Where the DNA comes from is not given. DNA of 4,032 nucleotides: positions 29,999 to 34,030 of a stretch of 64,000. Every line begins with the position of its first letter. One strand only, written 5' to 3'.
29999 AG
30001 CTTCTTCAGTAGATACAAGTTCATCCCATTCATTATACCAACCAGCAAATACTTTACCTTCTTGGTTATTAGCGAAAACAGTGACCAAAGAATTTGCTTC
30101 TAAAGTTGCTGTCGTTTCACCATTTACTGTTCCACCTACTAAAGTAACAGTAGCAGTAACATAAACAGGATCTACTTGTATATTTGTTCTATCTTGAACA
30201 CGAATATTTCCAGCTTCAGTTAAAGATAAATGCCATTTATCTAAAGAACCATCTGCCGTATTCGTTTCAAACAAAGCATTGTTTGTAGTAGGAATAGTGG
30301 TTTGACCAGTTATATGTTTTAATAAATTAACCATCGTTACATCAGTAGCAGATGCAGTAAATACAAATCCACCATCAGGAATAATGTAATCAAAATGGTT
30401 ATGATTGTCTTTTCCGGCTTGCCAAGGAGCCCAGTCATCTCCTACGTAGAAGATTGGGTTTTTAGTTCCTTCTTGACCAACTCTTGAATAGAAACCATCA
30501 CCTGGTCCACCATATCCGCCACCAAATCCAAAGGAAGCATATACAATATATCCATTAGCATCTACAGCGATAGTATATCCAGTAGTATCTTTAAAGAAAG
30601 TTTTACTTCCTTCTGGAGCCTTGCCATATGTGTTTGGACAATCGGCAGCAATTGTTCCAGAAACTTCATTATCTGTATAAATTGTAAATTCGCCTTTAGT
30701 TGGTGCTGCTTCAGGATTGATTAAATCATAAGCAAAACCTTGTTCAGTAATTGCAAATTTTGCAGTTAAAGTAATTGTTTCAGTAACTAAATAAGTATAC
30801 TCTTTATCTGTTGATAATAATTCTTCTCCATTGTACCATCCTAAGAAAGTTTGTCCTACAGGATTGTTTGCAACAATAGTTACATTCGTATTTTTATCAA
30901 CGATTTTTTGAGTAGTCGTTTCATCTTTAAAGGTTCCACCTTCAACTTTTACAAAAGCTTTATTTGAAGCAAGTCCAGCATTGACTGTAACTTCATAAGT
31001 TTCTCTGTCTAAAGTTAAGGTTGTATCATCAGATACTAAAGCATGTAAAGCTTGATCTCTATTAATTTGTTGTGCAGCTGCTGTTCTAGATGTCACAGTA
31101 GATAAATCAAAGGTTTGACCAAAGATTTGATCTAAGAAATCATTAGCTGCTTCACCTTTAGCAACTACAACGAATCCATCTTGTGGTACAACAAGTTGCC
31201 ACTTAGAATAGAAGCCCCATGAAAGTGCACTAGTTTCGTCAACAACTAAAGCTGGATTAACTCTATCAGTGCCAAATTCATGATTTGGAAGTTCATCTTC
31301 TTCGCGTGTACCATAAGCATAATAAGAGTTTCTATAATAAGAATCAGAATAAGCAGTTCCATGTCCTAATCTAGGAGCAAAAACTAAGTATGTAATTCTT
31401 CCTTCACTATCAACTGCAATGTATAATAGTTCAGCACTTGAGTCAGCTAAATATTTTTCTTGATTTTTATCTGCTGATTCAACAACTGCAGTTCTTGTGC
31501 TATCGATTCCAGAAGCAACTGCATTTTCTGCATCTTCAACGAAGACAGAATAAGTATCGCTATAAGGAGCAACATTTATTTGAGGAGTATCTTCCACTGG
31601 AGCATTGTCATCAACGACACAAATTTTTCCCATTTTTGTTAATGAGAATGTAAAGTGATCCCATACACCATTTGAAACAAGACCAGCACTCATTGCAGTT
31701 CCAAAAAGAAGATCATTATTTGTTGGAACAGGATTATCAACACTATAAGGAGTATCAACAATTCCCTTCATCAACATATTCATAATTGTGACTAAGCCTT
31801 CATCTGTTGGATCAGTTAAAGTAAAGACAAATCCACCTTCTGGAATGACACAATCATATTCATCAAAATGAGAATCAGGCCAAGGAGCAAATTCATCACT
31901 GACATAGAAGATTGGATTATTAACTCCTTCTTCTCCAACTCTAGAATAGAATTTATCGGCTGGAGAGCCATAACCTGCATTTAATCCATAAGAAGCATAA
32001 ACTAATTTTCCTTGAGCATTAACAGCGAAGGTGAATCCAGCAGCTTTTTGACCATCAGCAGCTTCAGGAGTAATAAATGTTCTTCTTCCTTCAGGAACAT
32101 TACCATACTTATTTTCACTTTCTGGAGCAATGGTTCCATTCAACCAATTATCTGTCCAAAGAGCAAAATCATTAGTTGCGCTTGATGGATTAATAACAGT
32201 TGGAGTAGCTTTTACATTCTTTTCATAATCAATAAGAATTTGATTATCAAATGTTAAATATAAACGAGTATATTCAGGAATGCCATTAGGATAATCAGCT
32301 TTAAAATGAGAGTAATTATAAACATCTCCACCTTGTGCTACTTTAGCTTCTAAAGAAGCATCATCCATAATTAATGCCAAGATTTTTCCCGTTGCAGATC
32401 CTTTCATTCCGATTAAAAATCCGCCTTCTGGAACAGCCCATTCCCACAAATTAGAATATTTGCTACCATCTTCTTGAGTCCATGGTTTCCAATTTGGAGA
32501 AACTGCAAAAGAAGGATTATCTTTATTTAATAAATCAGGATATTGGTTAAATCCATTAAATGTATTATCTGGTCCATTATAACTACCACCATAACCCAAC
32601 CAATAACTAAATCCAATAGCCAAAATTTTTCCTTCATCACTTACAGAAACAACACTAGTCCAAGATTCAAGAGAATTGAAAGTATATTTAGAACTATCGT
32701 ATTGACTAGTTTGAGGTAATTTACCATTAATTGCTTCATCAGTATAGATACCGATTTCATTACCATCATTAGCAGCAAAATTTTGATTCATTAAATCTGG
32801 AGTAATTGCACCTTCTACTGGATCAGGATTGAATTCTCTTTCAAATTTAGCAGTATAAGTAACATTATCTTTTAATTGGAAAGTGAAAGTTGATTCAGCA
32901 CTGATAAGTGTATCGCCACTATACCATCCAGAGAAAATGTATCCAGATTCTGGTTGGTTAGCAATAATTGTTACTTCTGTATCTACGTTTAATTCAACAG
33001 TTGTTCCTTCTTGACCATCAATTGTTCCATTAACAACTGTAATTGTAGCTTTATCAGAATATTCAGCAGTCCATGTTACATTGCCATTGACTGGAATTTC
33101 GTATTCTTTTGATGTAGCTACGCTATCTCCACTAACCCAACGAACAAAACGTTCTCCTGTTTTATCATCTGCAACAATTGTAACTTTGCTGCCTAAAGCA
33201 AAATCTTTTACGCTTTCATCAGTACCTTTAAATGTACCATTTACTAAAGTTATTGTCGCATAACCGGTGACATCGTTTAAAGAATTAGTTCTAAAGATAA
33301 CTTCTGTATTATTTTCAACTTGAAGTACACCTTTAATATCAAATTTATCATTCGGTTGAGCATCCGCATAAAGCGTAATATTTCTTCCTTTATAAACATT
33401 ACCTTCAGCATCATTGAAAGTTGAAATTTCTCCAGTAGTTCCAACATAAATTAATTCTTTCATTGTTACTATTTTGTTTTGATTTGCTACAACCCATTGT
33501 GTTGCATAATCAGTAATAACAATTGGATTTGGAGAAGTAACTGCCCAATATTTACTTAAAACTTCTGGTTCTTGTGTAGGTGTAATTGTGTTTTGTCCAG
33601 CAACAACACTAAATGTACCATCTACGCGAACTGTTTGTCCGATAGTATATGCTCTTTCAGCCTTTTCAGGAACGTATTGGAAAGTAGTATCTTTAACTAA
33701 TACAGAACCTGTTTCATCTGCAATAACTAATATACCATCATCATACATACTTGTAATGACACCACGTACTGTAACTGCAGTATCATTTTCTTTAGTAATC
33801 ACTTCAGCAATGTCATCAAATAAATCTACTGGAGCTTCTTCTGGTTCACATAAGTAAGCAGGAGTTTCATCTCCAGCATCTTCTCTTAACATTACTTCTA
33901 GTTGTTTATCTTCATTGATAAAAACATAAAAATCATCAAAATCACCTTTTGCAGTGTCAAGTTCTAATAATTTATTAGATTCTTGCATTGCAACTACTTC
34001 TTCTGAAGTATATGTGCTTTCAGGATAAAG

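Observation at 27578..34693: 2371-aa repetitive surface lipoprotein encoded immediately downstream of rpoBC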

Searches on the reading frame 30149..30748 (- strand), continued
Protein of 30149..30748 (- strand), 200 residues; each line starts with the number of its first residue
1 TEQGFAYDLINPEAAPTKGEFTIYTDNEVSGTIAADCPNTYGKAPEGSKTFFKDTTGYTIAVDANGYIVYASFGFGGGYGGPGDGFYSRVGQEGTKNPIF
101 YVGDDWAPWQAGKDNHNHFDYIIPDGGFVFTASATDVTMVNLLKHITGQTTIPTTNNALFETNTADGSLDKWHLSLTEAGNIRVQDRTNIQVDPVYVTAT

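Call 72: find_encoding_contigs(protein=P0107, flank=6000, max_places=2)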
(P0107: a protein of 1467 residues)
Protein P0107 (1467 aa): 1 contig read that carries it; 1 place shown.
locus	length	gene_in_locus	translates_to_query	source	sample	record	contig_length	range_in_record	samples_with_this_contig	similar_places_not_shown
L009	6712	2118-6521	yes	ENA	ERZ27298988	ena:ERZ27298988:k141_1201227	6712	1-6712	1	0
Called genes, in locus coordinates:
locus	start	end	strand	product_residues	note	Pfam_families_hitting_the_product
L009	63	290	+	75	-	-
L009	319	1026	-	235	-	PF01741:MscL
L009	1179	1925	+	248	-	PF13444:Acetyltransf_5, PF21926:FeeM (weak)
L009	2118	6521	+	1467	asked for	-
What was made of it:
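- One family member (P0107, L009) lies elsewhere (call 72).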

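Call 76: search_solved_structures(query=A6, max_evalue=10, show_alignments=3)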
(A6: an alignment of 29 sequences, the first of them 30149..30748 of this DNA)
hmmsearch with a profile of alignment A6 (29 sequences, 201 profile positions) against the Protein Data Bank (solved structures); distinct sequences matched with E-value up to 10: 11.
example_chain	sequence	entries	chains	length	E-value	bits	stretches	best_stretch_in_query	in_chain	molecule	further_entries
6w3h_C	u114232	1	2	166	0.012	18.6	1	28-75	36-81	Transferrin receptor protein 1,Transferrin receptor protein 1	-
1cx8_A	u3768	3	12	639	0.73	12.8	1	45-75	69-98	TRANSFERRIN RECEPTOR PROTEIN | Transferrin receptor protein 1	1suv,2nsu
6wrv_A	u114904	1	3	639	0.86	12.6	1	45-75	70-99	Transferrin receptor protein 1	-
1de4_C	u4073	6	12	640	0.86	12.6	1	45-75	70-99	TRANSFERRIN RECEPTOR | Transferrin receptor protein 1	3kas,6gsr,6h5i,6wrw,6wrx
11rn_A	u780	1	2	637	0.86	12.6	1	45-75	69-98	Transferrin receptor protein 1, serum form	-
11qc_A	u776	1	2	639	0.86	12.5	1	45-75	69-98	Transferrin receptor protein 1, serum form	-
3s9l_A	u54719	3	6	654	0.89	12.5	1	45-75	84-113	Transferrin receptor protein 1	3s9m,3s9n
6d03_A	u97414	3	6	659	0.9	12.5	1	45-75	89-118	Transferrin receptor protein 1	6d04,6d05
6okd_A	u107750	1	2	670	0.9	12.5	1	45-75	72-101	Transferrin receptor protein 1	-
9gh7_A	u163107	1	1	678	0.95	12.4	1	45-75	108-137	Transferrin receptor protein 1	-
7zqs_B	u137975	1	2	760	0.99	12.4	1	45-75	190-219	Transferrin receptor protein 1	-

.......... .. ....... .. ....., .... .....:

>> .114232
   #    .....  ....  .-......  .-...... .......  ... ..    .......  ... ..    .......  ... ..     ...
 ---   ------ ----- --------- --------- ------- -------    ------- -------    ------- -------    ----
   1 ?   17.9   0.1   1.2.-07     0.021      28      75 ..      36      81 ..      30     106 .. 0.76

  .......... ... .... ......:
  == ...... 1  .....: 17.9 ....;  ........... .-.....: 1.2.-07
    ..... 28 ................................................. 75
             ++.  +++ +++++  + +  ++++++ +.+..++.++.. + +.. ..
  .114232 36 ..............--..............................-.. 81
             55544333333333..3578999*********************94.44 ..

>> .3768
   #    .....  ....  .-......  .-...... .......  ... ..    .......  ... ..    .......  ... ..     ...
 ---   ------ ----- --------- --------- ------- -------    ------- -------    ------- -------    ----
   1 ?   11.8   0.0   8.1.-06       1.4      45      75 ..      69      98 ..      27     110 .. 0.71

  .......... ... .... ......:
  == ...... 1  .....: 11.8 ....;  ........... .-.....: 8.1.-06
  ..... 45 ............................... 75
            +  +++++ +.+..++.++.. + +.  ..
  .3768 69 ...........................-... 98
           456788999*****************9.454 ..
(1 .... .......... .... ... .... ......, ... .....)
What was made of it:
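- Closest known: PDB 5h3k. Different: No HMM-level similarity survives a broader profile (call 76).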

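Call 89: find_encoding_contigs(protein=P0186, flank=6000, max_places=3)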
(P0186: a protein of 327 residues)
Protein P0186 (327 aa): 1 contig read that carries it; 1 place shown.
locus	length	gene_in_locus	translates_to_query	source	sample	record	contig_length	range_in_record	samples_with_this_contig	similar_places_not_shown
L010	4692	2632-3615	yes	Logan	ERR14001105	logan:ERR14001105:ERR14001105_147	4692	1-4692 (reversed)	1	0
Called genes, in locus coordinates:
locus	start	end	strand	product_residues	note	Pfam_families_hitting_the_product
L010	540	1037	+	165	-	-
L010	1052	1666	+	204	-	-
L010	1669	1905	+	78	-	PF00239:Resolvase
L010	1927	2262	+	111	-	-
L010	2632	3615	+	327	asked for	PF01381:HTH_3, PF12844:HTH_19 (weak), PF13560:HTH_31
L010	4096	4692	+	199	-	?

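Call 90: find_encoding_contigs(protein=P0176, flank=6000, max_places=3)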
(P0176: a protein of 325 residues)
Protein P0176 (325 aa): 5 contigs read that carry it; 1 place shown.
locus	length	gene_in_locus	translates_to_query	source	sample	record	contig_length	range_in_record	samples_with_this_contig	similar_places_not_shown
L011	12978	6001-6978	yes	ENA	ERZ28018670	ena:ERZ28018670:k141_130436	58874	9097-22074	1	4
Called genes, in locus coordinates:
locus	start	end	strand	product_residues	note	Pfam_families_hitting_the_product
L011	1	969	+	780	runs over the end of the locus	PF00488:MutS_V, PF01713:Smr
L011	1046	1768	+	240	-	PF02661:Fic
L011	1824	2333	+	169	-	-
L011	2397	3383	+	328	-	PF13280:WYL, PF25583:WCX (weak)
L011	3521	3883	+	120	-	PF00392:GntR, PF01325:Fe_dep_repress (faint)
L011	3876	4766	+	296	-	PF00005:ABC_tran, PF13304:AAA_21 (weak)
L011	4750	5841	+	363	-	-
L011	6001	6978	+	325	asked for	PF01381:HTH_3, PF12844:HTH_19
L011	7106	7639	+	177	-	PF04167:DUF402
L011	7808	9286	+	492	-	PF09547:SpoIVA_ATPase, PF20438:SpoIVA_middle, PF20439:SpoIVA_C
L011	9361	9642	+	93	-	PF00216:Bac_DNA_binding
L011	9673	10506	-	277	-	PF02517:Rce1-like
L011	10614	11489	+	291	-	-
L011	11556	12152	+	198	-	PF01725:Ham1p_like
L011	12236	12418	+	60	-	PF01165:Ribosomal_S21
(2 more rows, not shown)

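Call 99: find_homologous_proteins(query=A6, max_evalue=0.00001)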
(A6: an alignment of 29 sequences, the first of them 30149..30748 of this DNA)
Query A6 (29 sequences) (200 aa, profile of the alignment): 2 proteins with E <= 0.00001 among 2715 candidates.
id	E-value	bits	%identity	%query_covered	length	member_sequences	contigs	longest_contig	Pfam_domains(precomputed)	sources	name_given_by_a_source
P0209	2.1e-30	124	18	33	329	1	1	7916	PF12844.14,PF01381.29,PF13560.13,PF13443.13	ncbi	-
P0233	1.9e-7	49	29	29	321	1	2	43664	PF12844.14,PF01381.29,PF13560.13,PF13443.13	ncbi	-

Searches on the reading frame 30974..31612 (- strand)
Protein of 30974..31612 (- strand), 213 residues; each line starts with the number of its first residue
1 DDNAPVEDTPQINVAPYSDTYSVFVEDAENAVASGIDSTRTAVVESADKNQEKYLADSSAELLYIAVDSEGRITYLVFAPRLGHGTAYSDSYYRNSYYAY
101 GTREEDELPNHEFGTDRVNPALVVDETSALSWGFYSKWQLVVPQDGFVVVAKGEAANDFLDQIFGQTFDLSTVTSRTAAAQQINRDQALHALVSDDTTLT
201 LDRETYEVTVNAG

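Call 49: search_protein_families(library=pfam, proteins=[window:30974-31612:-], max_evalue=10)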
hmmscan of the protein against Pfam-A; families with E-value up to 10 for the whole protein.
window:30974-31612:- (213 aa): 2 families
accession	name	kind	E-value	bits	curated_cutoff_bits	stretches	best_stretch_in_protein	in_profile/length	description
PF23951.1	DUF7282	-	0.015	15.9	27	1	141-209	21-88/112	Domain of unknown function (DUF7282)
PF22839.2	DUF7015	-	0.075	13.7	35.2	1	171-211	17-57/100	Domain of unknown function (DUF7015)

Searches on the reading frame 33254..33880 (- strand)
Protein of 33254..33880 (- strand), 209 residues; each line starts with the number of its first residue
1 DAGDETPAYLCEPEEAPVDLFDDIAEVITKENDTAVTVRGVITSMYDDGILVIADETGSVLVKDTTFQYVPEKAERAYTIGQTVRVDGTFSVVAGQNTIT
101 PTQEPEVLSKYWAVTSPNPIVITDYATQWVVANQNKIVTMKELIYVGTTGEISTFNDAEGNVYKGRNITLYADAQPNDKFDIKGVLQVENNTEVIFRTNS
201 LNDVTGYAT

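Call 27: search_protein_families(library=pfam, proteins=[window:33254-33880:-], max_evalue=10)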
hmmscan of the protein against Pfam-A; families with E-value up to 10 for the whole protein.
window:33254-33880:- (209 aa): 2 families
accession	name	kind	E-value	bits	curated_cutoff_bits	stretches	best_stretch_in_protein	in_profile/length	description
PF04076.19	BOF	-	0.021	15.3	25.8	1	29-71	30-72/103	Bacterial OB fold (BOF) protein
PF19135.5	DUF5818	-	0.042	13.8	27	1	79-101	32-51/57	Protein of unknown function (DUF5818)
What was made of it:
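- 33260..33841 (-): Unassigned beta-rich region (aa 285-478), possibly OB-fold-like. It has many alignment columns that are invariant across the 14 homologues aligned. Only a weak Pfam BOF hit (E 0.021, call 27).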

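Call 83: search_solved_structures(query=window:33254-33880:-, max_evalue=10, show_alignments=2)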
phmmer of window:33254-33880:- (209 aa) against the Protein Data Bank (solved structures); distinct sequences matched with E-value up to 10: 6.
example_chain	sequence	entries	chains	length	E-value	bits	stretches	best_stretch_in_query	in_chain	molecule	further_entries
2zf9_A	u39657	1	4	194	0.61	13.1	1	153-203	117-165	ScaE cell-surface anchored scaffoldin protein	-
1i21_A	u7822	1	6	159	0.78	12.8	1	114-167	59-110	GLUCOSAMINE-PHOSPHATE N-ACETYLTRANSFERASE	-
1i12_A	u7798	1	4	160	0.79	12.8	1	114-167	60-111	GLUCOSAMINE-PHOSPHATE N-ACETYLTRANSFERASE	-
1i1d_A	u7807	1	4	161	0.79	12.8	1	114-167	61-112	GLUCOSAMINE-PHOSPHATE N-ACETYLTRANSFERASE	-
2hzq_A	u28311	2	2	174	1.3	12.1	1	79-131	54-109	Apolipoprotein D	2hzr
8cq4_A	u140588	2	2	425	1.5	11.8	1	138-174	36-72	Bifunctional cyclohexadienyl dehydratase/chorismate mutase from Janthinobacterium sp. HH01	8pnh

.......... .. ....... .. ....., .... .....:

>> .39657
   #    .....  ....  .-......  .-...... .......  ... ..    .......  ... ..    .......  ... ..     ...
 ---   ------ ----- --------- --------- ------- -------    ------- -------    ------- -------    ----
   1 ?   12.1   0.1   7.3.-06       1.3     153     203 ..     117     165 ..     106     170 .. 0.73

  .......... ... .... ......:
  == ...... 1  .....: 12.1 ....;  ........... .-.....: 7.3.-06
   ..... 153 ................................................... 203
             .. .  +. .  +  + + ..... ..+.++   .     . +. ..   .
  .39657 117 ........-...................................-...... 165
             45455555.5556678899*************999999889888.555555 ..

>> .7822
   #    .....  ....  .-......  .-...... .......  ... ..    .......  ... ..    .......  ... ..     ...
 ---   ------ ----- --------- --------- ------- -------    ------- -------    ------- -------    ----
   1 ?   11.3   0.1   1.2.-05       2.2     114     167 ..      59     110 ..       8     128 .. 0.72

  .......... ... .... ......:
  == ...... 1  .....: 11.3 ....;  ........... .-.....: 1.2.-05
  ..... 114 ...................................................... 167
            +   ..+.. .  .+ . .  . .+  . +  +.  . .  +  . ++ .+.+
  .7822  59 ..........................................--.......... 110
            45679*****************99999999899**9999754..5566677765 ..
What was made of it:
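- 33260..33841 (-): No PDB sequence hit (call 83).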
